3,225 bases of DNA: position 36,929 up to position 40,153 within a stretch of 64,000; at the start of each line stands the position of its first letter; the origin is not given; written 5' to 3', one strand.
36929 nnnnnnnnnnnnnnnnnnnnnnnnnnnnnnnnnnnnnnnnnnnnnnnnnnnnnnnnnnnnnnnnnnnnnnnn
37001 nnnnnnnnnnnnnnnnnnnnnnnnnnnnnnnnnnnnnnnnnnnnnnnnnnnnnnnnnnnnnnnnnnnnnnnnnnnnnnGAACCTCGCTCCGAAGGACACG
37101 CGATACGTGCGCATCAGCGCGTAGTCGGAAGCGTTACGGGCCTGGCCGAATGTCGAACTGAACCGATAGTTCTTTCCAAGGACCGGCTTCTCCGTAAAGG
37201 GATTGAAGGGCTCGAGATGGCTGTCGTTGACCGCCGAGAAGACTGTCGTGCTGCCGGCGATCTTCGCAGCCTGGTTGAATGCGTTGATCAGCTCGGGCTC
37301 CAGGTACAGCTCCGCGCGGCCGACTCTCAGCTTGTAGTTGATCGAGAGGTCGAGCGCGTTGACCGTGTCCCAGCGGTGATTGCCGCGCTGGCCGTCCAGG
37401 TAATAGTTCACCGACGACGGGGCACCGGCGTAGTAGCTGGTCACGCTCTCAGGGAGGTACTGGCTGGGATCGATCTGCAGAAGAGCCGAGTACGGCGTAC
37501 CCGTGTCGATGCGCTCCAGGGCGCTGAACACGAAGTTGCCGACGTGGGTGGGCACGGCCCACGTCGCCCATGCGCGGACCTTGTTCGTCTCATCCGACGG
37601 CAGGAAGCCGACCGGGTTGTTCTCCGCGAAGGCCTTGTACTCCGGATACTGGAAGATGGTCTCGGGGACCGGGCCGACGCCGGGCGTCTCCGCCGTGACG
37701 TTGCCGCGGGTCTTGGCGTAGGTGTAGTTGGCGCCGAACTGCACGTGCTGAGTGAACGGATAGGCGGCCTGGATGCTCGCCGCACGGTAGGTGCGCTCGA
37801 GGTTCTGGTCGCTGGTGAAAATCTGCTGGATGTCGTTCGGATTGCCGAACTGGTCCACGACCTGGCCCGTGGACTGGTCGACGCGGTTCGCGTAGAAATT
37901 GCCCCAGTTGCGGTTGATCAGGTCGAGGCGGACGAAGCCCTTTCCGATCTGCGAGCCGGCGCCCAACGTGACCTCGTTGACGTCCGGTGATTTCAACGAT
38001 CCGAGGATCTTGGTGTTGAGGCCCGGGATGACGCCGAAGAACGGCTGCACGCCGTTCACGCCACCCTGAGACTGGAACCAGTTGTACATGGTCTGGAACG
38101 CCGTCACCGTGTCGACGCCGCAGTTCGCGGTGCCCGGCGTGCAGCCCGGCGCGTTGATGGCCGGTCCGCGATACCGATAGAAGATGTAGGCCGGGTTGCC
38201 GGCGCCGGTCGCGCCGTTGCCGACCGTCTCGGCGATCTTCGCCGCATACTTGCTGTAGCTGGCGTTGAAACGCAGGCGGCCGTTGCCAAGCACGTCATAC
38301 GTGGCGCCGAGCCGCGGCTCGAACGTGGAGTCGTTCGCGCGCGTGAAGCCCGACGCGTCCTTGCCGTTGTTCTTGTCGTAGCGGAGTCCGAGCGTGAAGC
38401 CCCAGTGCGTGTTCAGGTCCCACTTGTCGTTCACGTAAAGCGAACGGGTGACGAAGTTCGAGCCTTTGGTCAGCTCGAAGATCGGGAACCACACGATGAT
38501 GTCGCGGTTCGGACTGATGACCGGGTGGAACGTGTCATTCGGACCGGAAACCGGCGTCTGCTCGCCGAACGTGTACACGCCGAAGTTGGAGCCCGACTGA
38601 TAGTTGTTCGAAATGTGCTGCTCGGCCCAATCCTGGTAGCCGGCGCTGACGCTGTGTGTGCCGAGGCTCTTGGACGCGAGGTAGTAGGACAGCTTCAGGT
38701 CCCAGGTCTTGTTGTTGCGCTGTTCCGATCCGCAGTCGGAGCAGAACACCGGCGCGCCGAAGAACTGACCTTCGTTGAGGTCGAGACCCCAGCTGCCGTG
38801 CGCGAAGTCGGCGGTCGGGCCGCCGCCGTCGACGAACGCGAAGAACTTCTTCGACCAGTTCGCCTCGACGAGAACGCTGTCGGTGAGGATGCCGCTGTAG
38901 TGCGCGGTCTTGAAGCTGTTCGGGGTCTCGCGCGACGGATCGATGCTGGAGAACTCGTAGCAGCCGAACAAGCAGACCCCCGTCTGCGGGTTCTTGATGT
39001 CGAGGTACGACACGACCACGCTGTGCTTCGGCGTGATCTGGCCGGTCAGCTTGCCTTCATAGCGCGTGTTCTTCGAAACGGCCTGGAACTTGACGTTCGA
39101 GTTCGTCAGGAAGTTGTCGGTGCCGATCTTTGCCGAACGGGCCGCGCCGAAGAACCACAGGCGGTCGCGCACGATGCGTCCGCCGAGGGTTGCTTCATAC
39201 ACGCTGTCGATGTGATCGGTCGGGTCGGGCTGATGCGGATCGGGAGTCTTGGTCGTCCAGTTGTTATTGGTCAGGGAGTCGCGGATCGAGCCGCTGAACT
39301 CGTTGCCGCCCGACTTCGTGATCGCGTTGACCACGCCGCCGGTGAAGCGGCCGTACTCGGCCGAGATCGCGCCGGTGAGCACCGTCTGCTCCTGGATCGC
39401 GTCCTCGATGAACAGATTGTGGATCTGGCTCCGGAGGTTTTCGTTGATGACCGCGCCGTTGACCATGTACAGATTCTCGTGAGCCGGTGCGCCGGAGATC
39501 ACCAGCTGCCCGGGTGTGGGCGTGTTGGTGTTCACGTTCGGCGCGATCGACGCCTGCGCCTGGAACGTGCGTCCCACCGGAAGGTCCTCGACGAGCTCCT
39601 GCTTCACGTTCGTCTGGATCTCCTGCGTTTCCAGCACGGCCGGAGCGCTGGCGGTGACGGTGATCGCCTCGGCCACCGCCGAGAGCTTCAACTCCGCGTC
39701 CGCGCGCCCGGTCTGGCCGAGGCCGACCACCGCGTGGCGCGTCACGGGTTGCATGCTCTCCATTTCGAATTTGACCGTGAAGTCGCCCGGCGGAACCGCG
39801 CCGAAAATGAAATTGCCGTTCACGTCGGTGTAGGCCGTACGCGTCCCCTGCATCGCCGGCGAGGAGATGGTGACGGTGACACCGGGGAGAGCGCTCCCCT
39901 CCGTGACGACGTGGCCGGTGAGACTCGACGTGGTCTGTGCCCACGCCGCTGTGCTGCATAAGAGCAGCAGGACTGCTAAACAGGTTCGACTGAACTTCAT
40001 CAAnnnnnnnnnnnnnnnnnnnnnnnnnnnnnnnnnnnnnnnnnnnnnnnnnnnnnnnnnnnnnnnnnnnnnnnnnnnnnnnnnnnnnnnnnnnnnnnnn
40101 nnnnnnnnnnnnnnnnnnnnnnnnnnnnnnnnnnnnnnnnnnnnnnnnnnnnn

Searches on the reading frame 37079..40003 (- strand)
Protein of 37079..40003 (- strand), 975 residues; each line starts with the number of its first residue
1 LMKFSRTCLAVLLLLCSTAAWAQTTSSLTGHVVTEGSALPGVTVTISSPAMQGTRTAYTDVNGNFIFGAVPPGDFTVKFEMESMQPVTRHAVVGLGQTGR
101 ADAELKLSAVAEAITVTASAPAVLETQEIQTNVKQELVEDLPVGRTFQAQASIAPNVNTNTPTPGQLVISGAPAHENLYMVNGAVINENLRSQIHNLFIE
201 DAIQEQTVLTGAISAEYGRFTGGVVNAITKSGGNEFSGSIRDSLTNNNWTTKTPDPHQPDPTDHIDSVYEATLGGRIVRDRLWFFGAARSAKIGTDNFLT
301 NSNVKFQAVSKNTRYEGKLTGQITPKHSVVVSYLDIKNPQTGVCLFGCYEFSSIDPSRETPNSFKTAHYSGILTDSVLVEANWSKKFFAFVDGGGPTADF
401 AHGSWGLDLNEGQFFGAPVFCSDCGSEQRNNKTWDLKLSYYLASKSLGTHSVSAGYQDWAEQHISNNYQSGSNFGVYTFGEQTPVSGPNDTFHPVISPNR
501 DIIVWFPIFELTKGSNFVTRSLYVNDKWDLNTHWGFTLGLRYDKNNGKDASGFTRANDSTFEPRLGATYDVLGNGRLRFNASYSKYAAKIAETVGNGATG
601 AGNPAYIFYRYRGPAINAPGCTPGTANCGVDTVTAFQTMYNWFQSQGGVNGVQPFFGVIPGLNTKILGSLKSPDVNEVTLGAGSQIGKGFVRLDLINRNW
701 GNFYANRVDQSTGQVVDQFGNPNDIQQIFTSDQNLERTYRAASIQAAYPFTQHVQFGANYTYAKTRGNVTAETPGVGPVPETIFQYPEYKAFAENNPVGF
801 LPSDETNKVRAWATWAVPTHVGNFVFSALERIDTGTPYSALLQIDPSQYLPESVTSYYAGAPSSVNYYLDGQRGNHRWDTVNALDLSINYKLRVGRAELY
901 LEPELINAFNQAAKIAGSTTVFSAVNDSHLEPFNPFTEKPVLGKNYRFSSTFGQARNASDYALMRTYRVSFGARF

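Call 15: search_protein_families(library=pfam, proteins=[window:37079-40003:-], max_evalue=0.1)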
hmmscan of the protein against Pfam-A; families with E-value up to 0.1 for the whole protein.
window:37079-40003:- (975 aa): 7 families
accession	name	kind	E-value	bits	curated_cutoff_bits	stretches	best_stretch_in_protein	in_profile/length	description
PF25183.1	OMP_b-brl_4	-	1.7e-16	60.3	30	3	297-545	143-393/838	Outer membrane beta barrel domain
PF13620.12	CarboxypepD_reg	-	3.3e-13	50.2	32.3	1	27-105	1-81/82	Carboxypeptidase regulatory-like domain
PF13715.12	CarbopepD_reg_2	-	1.1e-07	32.2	32.2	1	28-108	1-79/88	CarboxypepD_reg-like domain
PF07715.20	Plug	-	5.2e-06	27.4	23.9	1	125-223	4-105/107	TonB-dependent Receptor Plug Domain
PF17210.9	SdrD_B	-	0.00012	22.7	29.7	1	37-90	22-75/112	SdrD B-like domain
PF00593.30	TonB_dep_Rec_b-barrel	-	0.027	14.8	27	0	429-893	72-428/436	TonB dependent receptor-like, beta-barrel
PF17802.7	SpaA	-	0.029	15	23.1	1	35-78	12-57/91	Prealbumin-like fold domain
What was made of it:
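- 37076..40003 (-): Intact CarboxypepD_reg-type TonB-dependent receptor (974/975 aa). It is the closest relative of the remnant. Pfam CarboxypepD_reg, Plug, OMP_b-brl_4 (call 15).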

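Call 30: find_homologous_proteins(query=window:37079-40003:-, max_evalue=1e-10)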
Query window:37079-40003:- (975 aa): 6099 proteins with E <= 1e-10 among 8000 candidates; the best 120 are listed.
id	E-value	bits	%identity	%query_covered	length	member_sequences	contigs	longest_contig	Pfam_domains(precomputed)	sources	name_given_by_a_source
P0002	0.0e+0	2256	100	100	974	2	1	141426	PF13715.13,PF25183.2,PF07715.21,PF13620.13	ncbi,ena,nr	ncbi:MAG TPA: carboxypeptidase regulatory-like domain-containing protein [Thermoanaerobaculia bacter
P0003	0.0e+0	1563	70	100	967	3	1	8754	PF13715.13,PF25183.2,PF07715.21,PF17802.8,PF13620.13,PF22904.4,PF17210.10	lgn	-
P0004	0.0e+0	1551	70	100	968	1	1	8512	PF13715.13,PF25183.2,PF07715.21,PF17802.8,PF13620.13,PF00593.31,PF22904.4,PF17210.10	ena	-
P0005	0.0e+0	1531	69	100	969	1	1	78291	PF13715.13,PF25183.2,PF07715.21,PF13620.13,PF00593.31,PF22904.4,PF17210.10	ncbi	-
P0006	0.0e+0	1523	69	100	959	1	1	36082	PF13715.13,PF25183.2,PF13620.13,PF00593.31,PF22904.4,PF17210.10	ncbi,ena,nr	ncbi:MAG TPA: TonB-dependent receptor [Thermoanaerobaculia bacterium]|nr:TonB-dependent receptor [Th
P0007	0.0e+0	1499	67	100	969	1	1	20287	PF13715.13,PF25183.2,PF13620.13,PF22904.4,PF17210.10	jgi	jgi:Carboxypeptidase regulatory-like domain/TonB dependent receptor/TonB-dependent Receptor Plug Dom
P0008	0.0e+0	1494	68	99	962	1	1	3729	PF13715.13,PF25183.2,PF17802.8,PF13620.13,PF00593.31,PF22904.4,PF17210.10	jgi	jgi:outer membrane receptor protein involved in Fe transport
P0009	0.0e+0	1491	68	100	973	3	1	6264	PF13715.13,PF25183.2,PF17802.8,PF13620.13,PF00593.31,PF22904.4,PF17210.10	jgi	jgi:carboxypeptidase family protein/TonB-dependent receptor-like protein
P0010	0.0e+0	1484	68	100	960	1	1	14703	PF13715.13,PF25183.2,PF17802.8,PF13620.13,PF00593.31,PF22904.4,PF17210.10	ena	-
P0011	0.0e+0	1479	68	100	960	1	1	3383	PF13715.13,PF25183.2,PF17802.8,PF13620.13,PF00593.31,PF22904.4,PF17210.10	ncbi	-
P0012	0.0e+0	1464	67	100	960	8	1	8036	PF13715.13,PF25183.2,PF13620.13,PF17210.10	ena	-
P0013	0.0e+0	1458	68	100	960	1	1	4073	PF13715.13,PF25183.2,PF13620.13,PF22904.4,PF17210.10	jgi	jgi:hypothetical protein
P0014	0.0e+0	1446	66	100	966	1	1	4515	PF13715.13,PF25183.2,PF17802.8,PF13620.13,PF00593.31,PF22904.4,PF17210.10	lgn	-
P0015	0.0e+0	1350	62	100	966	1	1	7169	PF13715.13,PF25183.2,PF07715.21,PF13620.13,PF00593.31,PF22904.4,PF17210.10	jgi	jgi:outer membrane receptor protein involved in Fe transport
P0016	0.0e+0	1340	62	100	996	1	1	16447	PF13715.13,PF25183.2,PF13620.13,PF00593.31,PF22904.4,PF17210.10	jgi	-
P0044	0.0e+0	1085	52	100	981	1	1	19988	PF13715.13,PF25183.2,PF07715.21,PF13620.13,PF22904.4,PF17210.10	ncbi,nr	ncbi:MAG TPA: carboxypeptidase regulatory-like domain-containing protein [Thermoanaerobaculia bacter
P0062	0.0e+0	1043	51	100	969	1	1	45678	PF13715.13,PF25183.2,PF13620.13,PF17210.10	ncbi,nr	ncbi:MAG TPA: carboxypeptidase regulatory-like domain-containing protein [Thermoanaerobaculia bacter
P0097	2.4e-289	981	49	100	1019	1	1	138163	PF13715.13,PF07715.21,PF13620.13,PF00593.31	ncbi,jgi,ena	ncbi:MAG TPA: TonB-dependent receptor [Thermoanaerobaculia bacterium]|jgi:hypothetical protein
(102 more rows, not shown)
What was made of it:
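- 37076..40003 (-): Homologues 59-70% identical in Thermoanaerobaculia (call 30).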

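Call 32: find_encoding_contigs(protein=P0006, flank=8000, max_places=3)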
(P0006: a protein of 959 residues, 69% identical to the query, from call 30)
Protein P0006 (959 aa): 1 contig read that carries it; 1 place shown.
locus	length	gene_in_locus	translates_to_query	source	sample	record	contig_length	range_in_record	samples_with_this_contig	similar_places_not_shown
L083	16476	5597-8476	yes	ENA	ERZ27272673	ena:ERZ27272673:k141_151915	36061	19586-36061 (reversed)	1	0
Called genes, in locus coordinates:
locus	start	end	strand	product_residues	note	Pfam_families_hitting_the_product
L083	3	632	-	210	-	?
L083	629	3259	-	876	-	PF00133:tRNA-synt_1, PF09334:tRNA-synt_1g, PF13603:tRNA-synt_1_2 (faint), PF08264:Anticodon_1, PF10458:Val_tRNA-synt_C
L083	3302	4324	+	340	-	PF00814:TsaD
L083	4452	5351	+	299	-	PF01370:Epimerase, PF08338:DUF1731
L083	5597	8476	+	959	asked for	PF13620:CarboxypepD_reg, PF13715:CarbopepD_reg_2, PF17210:SdrD_B, PF22904:NOMO1-like_2nd (weak), PF25183:OMP_b-brl_4 (weak), PF00593:TonB_dep_Rec_b-barrel, PF25183:OMP_b-brl_4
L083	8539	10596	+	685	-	PF00884:Sulfatase, PF01663:Phosphodiest, PF16347:SGSH_C, PF25063:ARM_TT21_C (weak), PF13432:TPR_16, PF14559:TPR_19 (weak), PF00515:TPR_1 (weak), PF07719:TPR_2 (weak), +12 more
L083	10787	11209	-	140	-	PF13560:HTH_31, PF01381:HTH_3, PF12844:HTH_19 (faint)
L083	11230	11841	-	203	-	PF01726:LexA_DNA_bind, PF00717:Peptidase_S24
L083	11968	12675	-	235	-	PF03783:CsgG, PF13036:LpoB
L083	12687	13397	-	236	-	PF00990:GGDEF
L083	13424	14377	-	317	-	PF00498:FHA (weak), PF16697:Yop-YscD_cpl (weak), PF00498:FHA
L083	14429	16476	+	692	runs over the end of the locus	PF00672:HAMP, PF00015:MCPsignal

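Call 33: find_encoding_contigs(protein=P0005, flank=8000, max_places=3)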
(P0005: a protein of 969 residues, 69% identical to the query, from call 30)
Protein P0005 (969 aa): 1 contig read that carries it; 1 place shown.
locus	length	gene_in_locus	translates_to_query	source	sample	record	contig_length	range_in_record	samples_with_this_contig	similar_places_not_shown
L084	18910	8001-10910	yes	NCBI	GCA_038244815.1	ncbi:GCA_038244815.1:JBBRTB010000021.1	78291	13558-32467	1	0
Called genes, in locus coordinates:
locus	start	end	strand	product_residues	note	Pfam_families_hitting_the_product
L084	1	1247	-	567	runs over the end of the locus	PF01019:G_glu_transpept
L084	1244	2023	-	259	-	PF03309:Pan_kinase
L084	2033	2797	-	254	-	PF03099:BPL_LplA_LipB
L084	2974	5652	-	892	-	PF00133:tRNA-synt_1, PF09334:tRNA-synt_1g, PF13603:tRNA-synt_1_2 (faint), PF09334:tRNA-synt_1g (weak), PF08264:Anticodon_1, PF10458:Val_tRNA-synt_C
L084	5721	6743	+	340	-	PF00814:TsaD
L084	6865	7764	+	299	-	PF01370:Epimerase, PF04321:RmlD_sub_bind (weak), PF08338:DUF1731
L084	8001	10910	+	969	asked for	PF13620:CarboxypepD_reg, PF13715:CarbopepD_reg_2, PF17210:SdrD_B, PF22904:NOMO1-like_2nd (weak), PF07715:Plug (weak), PF25183:OMP_b-brl_4, PF00593:TonB_dep_Rec_b-barrel, PF25183:OMP_b-brl_4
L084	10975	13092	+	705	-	PF00884:Sulfatase, PF01663:Phosphodiest, PF13176:TPR_7 (faint), PF16347:SGSH_C, PF03704:BTAD (faint), PF07719:TPR_2 (faint), PF13428:TPR_14 (faint), PF13432:TPR_16 (faint), +5 more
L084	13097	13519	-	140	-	PF13560:HTH_31, PF01381:HTH_3, PF12844:HTH_19 (weak), PF13443:HTH_26 (weak)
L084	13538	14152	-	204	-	PF01726:LexA_DNA_bind, PF00717:Peptidase_S24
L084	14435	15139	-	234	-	PF03783:CsgG, PF13036:LpoB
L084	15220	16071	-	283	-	PF00990:GGDEF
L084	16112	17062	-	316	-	PF16697:Yop-YscD_cpl (weak), PF00498:FHA, PF16697:Yop-YscD_cpl (weak), PF00498:FHA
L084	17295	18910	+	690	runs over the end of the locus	PF00672:HAMP, PF00015:MCPsignal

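Call 34: find_encoding_contigs(protein=P0010, flank=8000, max_places=3)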
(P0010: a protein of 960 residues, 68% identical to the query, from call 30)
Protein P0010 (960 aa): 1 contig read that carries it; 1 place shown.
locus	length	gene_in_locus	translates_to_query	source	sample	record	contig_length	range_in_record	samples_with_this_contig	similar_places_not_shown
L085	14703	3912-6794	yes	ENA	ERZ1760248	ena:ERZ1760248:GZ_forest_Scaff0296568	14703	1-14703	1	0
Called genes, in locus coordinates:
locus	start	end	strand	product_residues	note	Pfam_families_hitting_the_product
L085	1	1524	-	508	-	?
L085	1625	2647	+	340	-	PF00814:TsaD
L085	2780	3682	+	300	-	PF01370:Epimerase, PF13460:NAD_binding_10 (weak), PF08338:DUF1731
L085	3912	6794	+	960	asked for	PF13620:CarboxypepD_reg, PF13715:CarbopepD_reg_2, PF17210:SdrD_B, PF17802:SpaA (faint), PF22904:NOMO1-like_2nd (faint), PF00593:TonB_dep_Rec_b-barrel (weak), PF25183:OMP_b-brl_4 (weak)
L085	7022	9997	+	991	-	PF13620:CarboxypepD_reg, PF13715:CarbopepD_reg_2, PF17210:SdrD_B, PF22904:NOMO1-like_2nd (weak), PF07715:Plug, PF25183:OMP_b-brl_4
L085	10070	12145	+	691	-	PF00884:Sulfatase, PF01663:Phosphodiest, PF16347:SGSH_C, PF07719:TPR_2 (faint), PF12569:NatA_aux_su (faint), PF23914:TPR_CcmH_CycH (weak), PF14559:TPR_19 (weak), PF13432:TPR_16 (weak), +3 more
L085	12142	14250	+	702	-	PF00884:Sulfatase, PF01663:Phosphodiest, PF16347:SGSH_C, PF13176:TPR_7 (faint), PF03704:BTAD (faint), PF07719:TPR_2 (faint), PF13432:TPR_16, PF14559:TPR_19 (weak), +7 more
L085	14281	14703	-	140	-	?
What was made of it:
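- A tandem TBDR pair exists in a relative, L085 (call 34).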

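Call 45: find_related_loci(query=window:37079-40003:-, collection=metagenome_contigs, flank=6000)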
Query window:37079-40003:- (975 aa) in metagenome_contigs; peptide patterns used: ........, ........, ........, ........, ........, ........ (x = any residue, [..] = any of these).
12 stretches matched a pattern; 7 encode a relative of the query (tblastn E <= 1e-3); 7 distinct loci.
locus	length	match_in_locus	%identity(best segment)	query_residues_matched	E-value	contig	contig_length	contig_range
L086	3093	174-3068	63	1-975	0e+0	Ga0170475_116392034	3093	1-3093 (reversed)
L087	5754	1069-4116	47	20-975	0e+0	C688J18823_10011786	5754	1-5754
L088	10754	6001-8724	48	11-924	0e+0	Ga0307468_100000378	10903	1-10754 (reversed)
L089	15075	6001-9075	46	2-975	0e+0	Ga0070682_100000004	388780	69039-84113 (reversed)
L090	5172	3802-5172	57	20-459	1e-151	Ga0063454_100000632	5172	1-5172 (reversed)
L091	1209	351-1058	77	18-253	5e-122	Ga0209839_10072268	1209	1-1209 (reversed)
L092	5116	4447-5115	80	18-240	8e-108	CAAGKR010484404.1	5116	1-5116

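Call 60: search_protein_families(library=ncbifam, proteins=[window:37079-40003:-], max_evalue=0.1)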
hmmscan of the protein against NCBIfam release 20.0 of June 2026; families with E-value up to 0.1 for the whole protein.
window:37079-40003:- (975 aa): 6 families
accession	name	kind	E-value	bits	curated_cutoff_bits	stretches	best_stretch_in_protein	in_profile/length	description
TIGR01783.1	TonB-siderophor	subfamily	4.8e-06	25.5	223.5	2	519-591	362-438/649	TonB-dependent siderophore receptor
TIGR01786.1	TonB-hemlactrns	subfamily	7.5e-05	21.3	323.75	1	484-601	383-478/719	TonB-dependent hemoglobin/transferrin/lactoferrin family receptor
NF010048.1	PRK13524.1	subfamily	0.00019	20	493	1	201-241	146-187/744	FepA family TonB-dependent siderophore receptor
NF049946.1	TonB_dep_CU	exception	0.0022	16.4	700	0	203-243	143-183/683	TonB-dependent receptor, CU motif-type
NF010010.0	PRK13483.1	equivalog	0.0041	15.1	927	0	202-244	134-177/660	ligand-gated channel protein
NF010038.0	PRK13513.1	equivalog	0.0092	14.5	942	0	202-247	136-182/659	ligand-gated channel protein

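Call 72: find_encoding_contigs(protein=P0097, flank=1500, max_places=2)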
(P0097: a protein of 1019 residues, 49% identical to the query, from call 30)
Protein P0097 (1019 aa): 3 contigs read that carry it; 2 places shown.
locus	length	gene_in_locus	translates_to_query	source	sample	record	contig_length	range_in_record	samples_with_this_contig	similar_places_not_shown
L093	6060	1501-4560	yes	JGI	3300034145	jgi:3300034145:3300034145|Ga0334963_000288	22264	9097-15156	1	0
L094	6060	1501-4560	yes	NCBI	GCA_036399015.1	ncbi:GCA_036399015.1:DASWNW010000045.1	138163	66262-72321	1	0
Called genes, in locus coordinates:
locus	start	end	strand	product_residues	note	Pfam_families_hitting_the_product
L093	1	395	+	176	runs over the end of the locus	PF07670:Gate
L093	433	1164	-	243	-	-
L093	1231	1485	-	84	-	-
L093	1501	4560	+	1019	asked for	PF13620:CarboxypepD_reg, PF13715:CarbopepD_reg_2, PF07715:Plug (faint), PF00593:TonB_dep_Rec_b-barrel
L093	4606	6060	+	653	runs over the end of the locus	PF00884:Sulfatase, PF01663:Phosphodiest, PF07719:TPR_2 (faint), PF13181:TPR_8 (faint), PF13428:TPR_14 (faint), PF16347:SGSH_C (faint), PF23914:TPR_CcmH_CycH (faint), PF13432:TPR_16 (weak), +4 more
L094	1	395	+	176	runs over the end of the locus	PF07670:Gate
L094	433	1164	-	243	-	-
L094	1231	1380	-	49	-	-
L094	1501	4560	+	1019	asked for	PF13620:CarboxypepD_reg, PF13715:CarbopepD_reg_2, PF07715:Plug (faint), PF00593:TonB_dep_Rec_b-barrel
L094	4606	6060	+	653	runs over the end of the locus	PF00884:Sulfatase, PF01663:Phosphodiest, PF07719:TPR_2 (faint), PF13181:TPR_8 (faint), PF13428:TPR_14 (faint), PF16347:SGSH_C (faint), PF23914:TPR_CcmH_CycH (faint), PF13432:TPR_16 (weak), +4 more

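Call 73: find_encoding_contigs(protein=P0062, flank=1500, max_places=2)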
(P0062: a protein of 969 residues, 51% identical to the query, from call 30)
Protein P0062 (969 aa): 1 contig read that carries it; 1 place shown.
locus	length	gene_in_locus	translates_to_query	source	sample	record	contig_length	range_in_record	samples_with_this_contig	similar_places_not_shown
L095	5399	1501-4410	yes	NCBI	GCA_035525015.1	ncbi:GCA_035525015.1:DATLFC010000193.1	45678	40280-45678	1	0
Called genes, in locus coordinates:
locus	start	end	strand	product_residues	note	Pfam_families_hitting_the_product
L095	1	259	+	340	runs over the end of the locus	PF00814:TsaD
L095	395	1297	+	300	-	PF01370:Epimerase, PF13460:NAD_binding_10 (weak), PF16363:GDP_Man_Dehyd (faint), PF08338:DUF1731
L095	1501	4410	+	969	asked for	PF13620:CarboxypepD_reg, PF13715:CarbopepD_reg_2, PF17210:SdrD_B (weak), PF25183:OMP_b-brl_4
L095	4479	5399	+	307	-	PF00884:Sulfatase, PF01663:Phosphodiest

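Call 74: find_encoding_contigs(protein=P0044, flank=1500, max_places=2)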
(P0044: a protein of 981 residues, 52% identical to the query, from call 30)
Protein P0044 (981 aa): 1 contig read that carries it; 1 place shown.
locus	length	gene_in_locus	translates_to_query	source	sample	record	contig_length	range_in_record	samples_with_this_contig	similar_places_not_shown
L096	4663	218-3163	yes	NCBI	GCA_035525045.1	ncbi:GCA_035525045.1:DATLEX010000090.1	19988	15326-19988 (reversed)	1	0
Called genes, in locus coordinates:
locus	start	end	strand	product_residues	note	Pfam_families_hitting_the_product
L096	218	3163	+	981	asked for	PF13620:CarboxypepD_reg, PF13715:CarbopepD_reg_2, PF17210:SdrD_B, PF22904:NOMO1-like_2nd (faint), PF07715:Plug (faint), PF25183:OMP_b-brl_4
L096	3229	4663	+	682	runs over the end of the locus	PF00884:Sulfatase, PF01663:Phosphodiest, PF13428:TPR_14 (faint), PF16347:SGSH_C (faint), PF13432:TPR_16 (faint), PF00515:TPR_1 (faint), PF07719:TPR_2 (faint), PF14559:TPR_19 (weak)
